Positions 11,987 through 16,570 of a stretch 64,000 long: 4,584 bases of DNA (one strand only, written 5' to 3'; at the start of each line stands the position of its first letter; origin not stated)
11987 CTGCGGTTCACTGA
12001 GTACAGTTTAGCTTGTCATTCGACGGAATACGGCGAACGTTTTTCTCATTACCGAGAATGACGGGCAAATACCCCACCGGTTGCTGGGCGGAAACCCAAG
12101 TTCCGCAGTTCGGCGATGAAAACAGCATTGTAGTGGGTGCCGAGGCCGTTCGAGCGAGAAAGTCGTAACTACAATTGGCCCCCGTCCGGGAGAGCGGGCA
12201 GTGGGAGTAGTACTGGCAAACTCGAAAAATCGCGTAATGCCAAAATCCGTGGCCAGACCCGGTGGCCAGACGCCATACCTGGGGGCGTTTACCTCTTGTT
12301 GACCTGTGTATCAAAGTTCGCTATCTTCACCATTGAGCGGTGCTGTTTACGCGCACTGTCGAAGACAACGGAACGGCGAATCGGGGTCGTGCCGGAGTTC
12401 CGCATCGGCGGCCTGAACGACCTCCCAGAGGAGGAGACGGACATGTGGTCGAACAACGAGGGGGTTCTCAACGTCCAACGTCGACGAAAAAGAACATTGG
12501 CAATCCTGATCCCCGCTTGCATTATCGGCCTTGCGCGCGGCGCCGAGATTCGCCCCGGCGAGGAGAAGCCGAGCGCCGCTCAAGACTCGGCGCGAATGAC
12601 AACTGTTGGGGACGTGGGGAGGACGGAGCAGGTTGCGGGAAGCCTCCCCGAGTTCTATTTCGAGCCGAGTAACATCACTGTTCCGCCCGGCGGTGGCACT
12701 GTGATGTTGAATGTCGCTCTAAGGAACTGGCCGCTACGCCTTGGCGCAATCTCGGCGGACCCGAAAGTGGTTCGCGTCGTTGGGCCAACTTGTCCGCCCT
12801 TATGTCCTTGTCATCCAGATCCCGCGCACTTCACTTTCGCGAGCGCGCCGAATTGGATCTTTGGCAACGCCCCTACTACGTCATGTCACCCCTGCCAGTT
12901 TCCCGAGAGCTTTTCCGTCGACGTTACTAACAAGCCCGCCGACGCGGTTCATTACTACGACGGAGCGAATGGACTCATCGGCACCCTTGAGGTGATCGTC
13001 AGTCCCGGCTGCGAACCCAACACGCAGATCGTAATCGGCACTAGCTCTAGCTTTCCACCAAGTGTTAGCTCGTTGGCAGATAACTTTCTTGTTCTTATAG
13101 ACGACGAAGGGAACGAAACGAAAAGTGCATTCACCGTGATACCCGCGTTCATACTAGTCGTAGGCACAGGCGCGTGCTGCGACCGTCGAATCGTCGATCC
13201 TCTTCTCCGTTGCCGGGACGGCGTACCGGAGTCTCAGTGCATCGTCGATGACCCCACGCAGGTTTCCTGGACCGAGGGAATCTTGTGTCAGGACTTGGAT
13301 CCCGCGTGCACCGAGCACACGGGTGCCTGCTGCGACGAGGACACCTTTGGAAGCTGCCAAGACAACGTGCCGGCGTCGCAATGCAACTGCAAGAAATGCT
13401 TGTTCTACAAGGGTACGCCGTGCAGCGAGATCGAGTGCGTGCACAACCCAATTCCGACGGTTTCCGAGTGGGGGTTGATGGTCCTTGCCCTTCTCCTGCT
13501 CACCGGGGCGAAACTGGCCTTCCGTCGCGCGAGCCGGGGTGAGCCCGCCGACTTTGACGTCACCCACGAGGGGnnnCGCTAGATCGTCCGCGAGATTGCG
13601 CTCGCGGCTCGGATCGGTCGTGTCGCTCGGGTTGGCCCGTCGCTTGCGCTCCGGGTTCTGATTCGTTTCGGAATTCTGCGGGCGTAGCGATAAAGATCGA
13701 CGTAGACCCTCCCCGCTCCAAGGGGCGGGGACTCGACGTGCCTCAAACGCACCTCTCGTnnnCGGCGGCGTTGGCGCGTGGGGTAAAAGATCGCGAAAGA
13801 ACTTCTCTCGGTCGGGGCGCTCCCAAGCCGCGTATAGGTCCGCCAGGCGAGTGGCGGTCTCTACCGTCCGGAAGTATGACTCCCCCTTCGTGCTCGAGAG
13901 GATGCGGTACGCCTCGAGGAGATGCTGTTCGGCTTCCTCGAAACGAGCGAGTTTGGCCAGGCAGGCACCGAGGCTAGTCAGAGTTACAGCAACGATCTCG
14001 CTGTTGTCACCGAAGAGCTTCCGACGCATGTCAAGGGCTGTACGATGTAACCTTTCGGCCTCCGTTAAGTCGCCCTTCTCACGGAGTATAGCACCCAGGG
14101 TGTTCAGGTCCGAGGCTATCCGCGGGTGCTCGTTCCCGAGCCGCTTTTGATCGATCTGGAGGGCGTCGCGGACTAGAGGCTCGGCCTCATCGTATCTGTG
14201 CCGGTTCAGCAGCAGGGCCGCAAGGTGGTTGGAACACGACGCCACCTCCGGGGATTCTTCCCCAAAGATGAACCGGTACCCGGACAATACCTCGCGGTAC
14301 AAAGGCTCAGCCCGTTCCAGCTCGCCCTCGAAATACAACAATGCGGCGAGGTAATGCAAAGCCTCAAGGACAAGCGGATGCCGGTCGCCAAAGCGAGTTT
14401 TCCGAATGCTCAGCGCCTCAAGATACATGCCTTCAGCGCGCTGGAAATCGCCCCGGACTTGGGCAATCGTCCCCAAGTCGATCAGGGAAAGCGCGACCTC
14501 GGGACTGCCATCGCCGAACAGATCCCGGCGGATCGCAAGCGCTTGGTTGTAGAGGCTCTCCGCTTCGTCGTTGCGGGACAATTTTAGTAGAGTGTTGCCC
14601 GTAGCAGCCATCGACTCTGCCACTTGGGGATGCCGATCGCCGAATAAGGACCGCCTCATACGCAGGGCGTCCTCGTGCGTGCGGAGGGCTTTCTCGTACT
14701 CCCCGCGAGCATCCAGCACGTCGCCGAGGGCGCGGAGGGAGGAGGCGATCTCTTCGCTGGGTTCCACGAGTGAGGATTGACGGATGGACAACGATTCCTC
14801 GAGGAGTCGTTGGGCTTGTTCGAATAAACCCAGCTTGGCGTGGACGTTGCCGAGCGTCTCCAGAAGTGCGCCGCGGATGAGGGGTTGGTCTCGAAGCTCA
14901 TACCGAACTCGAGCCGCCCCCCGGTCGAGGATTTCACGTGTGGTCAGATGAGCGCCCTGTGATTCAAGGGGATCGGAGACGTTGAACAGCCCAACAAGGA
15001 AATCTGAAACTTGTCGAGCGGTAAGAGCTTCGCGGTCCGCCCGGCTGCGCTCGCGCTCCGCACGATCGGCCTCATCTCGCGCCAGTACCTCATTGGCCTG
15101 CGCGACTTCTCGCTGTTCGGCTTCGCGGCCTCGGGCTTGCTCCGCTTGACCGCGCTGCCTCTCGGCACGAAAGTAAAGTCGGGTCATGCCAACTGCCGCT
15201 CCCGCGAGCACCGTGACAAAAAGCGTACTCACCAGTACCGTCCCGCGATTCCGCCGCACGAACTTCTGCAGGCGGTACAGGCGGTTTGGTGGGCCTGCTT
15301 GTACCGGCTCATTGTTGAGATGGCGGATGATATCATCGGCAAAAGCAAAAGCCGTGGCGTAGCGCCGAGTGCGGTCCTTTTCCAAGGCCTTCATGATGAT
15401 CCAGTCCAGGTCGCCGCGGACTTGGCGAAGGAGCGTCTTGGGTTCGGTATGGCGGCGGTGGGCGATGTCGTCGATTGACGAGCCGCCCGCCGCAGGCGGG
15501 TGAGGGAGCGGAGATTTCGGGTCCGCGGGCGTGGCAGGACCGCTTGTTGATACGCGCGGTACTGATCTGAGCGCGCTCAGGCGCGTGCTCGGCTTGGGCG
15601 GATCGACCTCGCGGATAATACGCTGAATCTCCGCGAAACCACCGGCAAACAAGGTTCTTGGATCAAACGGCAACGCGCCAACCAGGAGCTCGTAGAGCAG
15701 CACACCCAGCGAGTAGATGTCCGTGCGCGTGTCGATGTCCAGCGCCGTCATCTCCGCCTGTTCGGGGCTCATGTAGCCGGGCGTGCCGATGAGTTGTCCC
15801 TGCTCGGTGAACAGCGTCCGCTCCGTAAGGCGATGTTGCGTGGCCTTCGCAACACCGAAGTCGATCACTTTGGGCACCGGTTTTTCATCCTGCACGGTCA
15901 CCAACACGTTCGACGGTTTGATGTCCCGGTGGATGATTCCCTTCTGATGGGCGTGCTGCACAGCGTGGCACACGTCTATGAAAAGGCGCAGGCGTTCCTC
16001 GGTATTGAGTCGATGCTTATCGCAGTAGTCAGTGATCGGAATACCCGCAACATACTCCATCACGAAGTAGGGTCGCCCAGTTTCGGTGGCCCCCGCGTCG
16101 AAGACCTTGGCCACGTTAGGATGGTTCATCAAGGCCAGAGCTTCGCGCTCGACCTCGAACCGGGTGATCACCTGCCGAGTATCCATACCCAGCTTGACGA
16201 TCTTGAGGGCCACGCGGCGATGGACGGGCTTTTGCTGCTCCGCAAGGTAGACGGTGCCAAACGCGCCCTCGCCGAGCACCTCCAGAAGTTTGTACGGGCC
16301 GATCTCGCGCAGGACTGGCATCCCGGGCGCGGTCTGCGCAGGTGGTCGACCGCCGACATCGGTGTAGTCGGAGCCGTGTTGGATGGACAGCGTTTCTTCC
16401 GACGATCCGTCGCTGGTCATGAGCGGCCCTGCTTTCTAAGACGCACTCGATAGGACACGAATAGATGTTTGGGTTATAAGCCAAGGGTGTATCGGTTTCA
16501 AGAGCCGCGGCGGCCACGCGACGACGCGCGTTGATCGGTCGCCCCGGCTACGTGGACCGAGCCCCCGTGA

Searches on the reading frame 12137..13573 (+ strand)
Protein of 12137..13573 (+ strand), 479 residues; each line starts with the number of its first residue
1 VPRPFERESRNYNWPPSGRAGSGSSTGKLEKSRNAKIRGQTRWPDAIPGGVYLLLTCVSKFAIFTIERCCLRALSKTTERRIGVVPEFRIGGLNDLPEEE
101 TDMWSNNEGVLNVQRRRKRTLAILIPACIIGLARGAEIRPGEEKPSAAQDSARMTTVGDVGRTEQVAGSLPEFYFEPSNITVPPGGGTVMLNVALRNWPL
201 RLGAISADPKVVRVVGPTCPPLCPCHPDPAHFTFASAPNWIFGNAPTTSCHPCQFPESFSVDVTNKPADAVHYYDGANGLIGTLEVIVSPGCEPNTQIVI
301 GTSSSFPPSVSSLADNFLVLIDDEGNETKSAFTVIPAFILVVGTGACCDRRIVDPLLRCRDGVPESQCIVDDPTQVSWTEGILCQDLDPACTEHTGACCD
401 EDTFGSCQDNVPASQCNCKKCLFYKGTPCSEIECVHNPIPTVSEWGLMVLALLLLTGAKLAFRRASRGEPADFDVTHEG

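Call 55: search_protein_families(library=pfam, proteins=[window:12137-13573:+], max_evalue=0.001)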
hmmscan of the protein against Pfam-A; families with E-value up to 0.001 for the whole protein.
window:12137-13573:+ (479 aa): 1 family
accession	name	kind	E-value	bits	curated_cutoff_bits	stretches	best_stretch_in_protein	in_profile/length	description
PF18203.6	IPTL-CTERM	-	8.4e-07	29.2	20.8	1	438-465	2-26/28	IPTL-CTERM motif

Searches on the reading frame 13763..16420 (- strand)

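Call 55: search_protein_families(library=pfam, proteins=[window:13763-16420:-], max_evalue=0.001)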
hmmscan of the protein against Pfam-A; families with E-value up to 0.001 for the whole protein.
window:13763-16420:- (886 aa): 18 families
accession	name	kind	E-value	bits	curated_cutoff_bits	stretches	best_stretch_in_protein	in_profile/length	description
PF13424.12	TPR_12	-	7.2e-67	222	30.1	6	772-841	6-75/77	Tetratricopeptide repeat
PF13374.12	TPR_10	-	1.3e-52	174.8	27.5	6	772-806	5-39/42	Tetratricopeptide repeat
PF00069.31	Pkinase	-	1.7e-42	146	31.7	1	43-270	1-218/263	Protein kinase domain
PF24885.1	TPR_NPHP3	-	5.3e-39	134.5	100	3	518-633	100-215/239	Nephrocystin-3 TPR domain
PF07714.23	PK_Tyr_Ser-Thr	-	3.7e-30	105.5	23.1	1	44-252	2-205/258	Protein tyrosine and serine/threonine kinase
PF00515.34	TPR_1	-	1.6e-22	78.7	27.8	0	608-633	8-33/34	Tetratricopeptide repeat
PF07719.23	TPR_2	-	4.6e-21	73.6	27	0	519-546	3-30/34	Tetratricopeptide repeat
PF13176.12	TPR_7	-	2.8e-19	67.9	27.9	0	561-590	1-30/36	Tetratricopeptide repeat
PF17874.7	TPR_MalT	-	4.3e-17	62.8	45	3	647-762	44-156/336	MalT-like TPR region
PF13181.12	TPR_8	-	6.4e-10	38.8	25.7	0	604-633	4-33/34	Tetratricopeptide repeat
PF13431.12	TPR_17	-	1.7e-09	37.6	24.4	0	765-789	9-33/34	Tetratricopeptide repeat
PF13428.12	TPR_14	-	2.4e-07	31.2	23.5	0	562-587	4-29/44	Tetratricopeptide repeat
PF14559.12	TPR_19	-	3.9e-07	30.7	25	0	698-759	4-57/68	Tetratricopeptide repeat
PF03109.22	ABC1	-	7.7e-07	28.9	22.9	1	114-198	140-221/244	ABC1 atypical kinase-like domain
PF17667.7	Pkinase_fungal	-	1.6e-06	27.6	24.1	1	140-220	285-363/387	Fungal protein kinase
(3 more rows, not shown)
